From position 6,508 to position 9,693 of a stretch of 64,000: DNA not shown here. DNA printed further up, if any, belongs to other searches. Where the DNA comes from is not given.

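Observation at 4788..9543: Orphan two-gene cassette: stand-alone A-T-C NRPS-like enzyme plus an FkbH-like loader, wedged between mutT and effector-like genes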

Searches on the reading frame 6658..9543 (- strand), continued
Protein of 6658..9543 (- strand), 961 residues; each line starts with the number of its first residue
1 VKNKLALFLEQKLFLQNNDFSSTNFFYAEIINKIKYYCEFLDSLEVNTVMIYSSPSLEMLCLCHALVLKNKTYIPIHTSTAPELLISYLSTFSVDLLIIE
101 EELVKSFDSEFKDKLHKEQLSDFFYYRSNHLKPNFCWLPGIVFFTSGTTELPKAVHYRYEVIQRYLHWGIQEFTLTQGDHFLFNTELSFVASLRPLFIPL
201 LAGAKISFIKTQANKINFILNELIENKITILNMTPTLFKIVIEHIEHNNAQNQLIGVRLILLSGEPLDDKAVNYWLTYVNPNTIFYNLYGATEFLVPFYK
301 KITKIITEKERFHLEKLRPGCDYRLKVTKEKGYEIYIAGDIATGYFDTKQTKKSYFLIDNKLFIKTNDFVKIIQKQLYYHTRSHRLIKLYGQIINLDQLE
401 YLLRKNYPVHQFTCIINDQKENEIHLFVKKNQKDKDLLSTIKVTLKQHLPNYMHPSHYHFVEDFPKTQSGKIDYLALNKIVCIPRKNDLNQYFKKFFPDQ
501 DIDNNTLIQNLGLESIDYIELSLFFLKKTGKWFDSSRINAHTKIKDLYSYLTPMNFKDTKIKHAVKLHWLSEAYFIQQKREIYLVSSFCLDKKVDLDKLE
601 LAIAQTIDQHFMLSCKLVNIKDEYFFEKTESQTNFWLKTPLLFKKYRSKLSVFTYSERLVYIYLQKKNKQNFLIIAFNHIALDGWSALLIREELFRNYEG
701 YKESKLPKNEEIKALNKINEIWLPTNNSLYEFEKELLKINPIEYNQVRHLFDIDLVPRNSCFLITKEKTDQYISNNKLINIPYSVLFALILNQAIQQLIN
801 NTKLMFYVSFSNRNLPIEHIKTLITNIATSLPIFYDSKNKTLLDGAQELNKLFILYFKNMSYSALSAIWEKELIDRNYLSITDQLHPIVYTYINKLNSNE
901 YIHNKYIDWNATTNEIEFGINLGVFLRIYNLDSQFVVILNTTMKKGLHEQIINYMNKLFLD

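Call 49: fold_search(model_id=the predicted structure, library=pdb)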
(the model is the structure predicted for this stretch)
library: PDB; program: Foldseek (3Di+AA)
matches with E <= 10: 1402; with E <= 0.001: 823
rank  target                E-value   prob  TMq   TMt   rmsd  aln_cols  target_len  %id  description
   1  6mfw                  1.4e-44  1.00  0.39  0.32  18.2      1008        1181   17  Crystal structure of a 4-domain construct of LgrA in the substrate donation state (released 2019-11-20)
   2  9be3_A                1.9e-43  1.00  0.38  0.22  19.0      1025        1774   16  The pre-condensation state of the dimodular NRPS protein LgrA (released 2024-11-20)
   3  9be4_B                3.0e-43  1.00  0.39  0.22  19.0      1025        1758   16  The post-condensation state of the dimodular NRPS protein LgrA (released 2024-11-20)
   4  9be3_B                3.7e-43  1.00  0.38  0.22  19.0      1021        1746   16  The pre-condensation state of the dimodular NRPS protein LgrA (released 2024-11-20)
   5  6mfx                  3.9e-43  1.00  0.38  0.31  19.2      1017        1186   17  Crystal structure of a 4-domain construct of a mutant of LgrA in the substrate donation state (released 2019-11-20)
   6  9meh                  4.3e-43  1.00  0.38  0.21  18.7      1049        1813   16  Crystal structure of the dimodular LgrA after protein ligation (released 2025-03-05)
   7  9be4_A                4.6e-43  1.00  0.39  0.22  18.8      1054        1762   16  The post-condensation state of the dimodular NRPS protein LgrA (released 2024-11-20)
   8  6mg0_B                9.9e-43  1.00  0.40  0.25  17.9      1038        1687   16  Crystal structure of a 5-domain construct of LgrA in the thiolation state (released 2019-11-20)
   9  6mg0_A                1.7e-42  1.00  0.38  0.22  27.3      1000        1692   16  Crystal structure of a 5-domain construct of LgrA in the thiolation state (released 2019-11-20)
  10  6mfz_A                2.6e-42  1.00  0.37  0.22  18.6      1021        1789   16  Crystal structure of dimodular LgrA in a condensation state (released 2019-11-20)
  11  6mfy                  6.0e-42  1.00  0.42  0.27  24.2      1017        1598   16  Crystal structure of a 5-domain construct of LgrA in the substrate donation state (released 2019-11-20)
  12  5u89_A                1.1e-40  1.00  0.32  0.30  21.3      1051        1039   16  Crystal structure of a cross-module fragment from the dimodular NRPS DhbF (released 2017-05-10)
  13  4d56                  1.8e-25  1.00  0.39  0.75   5.4       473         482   19  Understanding bi-specificity of A-domains (released 2015-07-01)
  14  4d4i                  2.4e-25  1.00  0.40  0.78   5.5       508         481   19  Understanding bi-specificity of A-domains (released 2015-07-01)
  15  3e7w                  4.0e-25  1.00  0.40  0.73   7.1       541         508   20  Crystal structure of DLTA: Implications for the reaction mechanism of non-ribosomal peptide synthetase (NRPS) adenylatio (released 2008-09-09)
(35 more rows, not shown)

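Call 53: find_encoding_contigs(protein=P0003, flank=10000, max_places=2)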
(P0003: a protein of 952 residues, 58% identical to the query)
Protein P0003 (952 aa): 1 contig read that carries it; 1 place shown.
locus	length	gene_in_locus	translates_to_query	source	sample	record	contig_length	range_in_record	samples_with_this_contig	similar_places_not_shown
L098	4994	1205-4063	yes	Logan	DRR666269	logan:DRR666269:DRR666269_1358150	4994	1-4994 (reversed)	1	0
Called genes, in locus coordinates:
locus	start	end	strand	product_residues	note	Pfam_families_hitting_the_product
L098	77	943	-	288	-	PF01522:Polysacc_deac_1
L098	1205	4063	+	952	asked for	PF00501:AMP-binding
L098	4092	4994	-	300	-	?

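Call 68: find_related_loci(query=window:6658-9543:-, collection=metagenome_contigs, flank=10000)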
Query window:6658-9543:- (961 aa) in metagenome_contigs; peptide patterns used: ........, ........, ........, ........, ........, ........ (x = any residue, [..] = any of these).
321 stretches matched a pattern, but none encodes a relative of the query by tblastn (E <= 1e-3).

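Call 75: search_protein_families(library=pfam, proteins=[L085:6903-7163:+, L085:3354-4889:-, L095:5772-7145:-, L083:7955-9934:+], max_evalue=1)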
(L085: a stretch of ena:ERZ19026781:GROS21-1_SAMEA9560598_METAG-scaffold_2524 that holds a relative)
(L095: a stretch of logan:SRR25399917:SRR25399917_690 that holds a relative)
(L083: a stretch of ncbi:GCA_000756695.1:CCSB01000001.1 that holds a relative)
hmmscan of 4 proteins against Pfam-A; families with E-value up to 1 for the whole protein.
L085:6903-7163:+ (87 aa): 6 families
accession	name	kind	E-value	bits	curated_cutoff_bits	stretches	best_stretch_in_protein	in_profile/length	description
PF00550.31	PP-binding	-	0.0015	19.2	20.8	1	38-75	30-67/67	Phosphopantetheine attachment site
PF11353.13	DUF3153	-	0.011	15.8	21.4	1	40-72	88-120/191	Protein of unknown function (DUF3153)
PF04701.18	Pox_D2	-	0.026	15.1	25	1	8-64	79-135/139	Pox virus D2 protein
PF22225.1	RavZ_C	-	0.083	13.8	27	1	40-79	35-73/101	RavZ C-terminal PI3P-binding domain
PF21006.2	NHase_beta_N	-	0.12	12.9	21.5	1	10-83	21-88/115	Nitrile hydratase beta subunit, N-terminal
PF19693.4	PSMdelta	-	0.31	11.1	25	1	68-75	11-18/22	Phenol-soluble modulin delta protein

L085:3354-4889:- (512 aa): 2 families
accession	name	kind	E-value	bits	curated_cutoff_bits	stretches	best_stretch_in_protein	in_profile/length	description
PF00668.25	Condensation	-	4e-07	29.5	30.6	1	94-238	4-161/456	Condensation domain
PF00550.31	PP-binding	-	0.14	12.9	20.8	1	22-60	6-46/67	Phosphopantetheine attachment site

L095:5772-7145:- (458 aa): 2 families
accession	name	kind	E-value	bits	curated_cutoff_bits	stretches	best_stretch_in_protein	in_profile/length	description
PF00501.34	AMP-binding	-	0.00021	20.7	29.9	1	199-287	244-337/384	AMP-binding enzyme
PF21501.2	LANA1_DNA-bd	-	0.068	14.1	27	1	151-193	15-57/119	Protein LANA1-like, DNA-binding domain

L083:7955-9934:+ (660 aa): 13 families
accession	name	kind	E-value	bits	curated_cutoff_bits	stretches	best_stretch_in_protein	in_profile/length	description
PF13401.12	AAA_22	-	0.0049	17.6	27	1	161-215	5-50/130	AAA domain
PF13191.12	AAA_16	-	0.029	15.3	32.6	1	162-186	25-49/167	AAA ATPase domain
PF13671.12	AAA_33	-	0.041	14.6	27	1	163-186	1-24/143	AAA domain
PF00270.35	DEAD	-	0.051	13.7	26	1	163-283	16-122/167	DEAD/DEAH box helicase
PF20703.3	nSTAND1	-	0.054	13.5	27.1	1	157-191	29-60/379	Novel STAND NTPase 1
PF20720.3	nSTAND3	-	0.091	12.9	27.2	1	158-183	14-39/155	Novel STAND NTPase 3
PF24883.2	NPHP3_N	-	0.1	13.3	24.8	0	157-186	14-47/164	Nephrocystin 3, N-terminal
PF00004.35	AAA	-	0.11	13.4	21.2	1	164-202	1-39/131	ATPase family associated with various cellular activities (AAA)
PF18425.6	CspB_prodomain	-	0.11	12.9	25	1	438-499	9-70/89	Csp protease B prodomain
PF25199.1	nSTAND_NTPase5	-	0.13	12.5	34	1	155-182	35-62/145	Novel STAND NTPase 5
PF13481.12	AAA_25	-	0.15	12.1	27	1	161-271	33-157/195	AAA domain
PF13238.12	AAA_18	-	0.18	12.7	29.4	1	164-208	1-38/128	AAA domain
PF03938.19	OmpH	-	0.67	10.6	32.4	0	400-461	25-79/141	Outer membrane protein (OmpH-like)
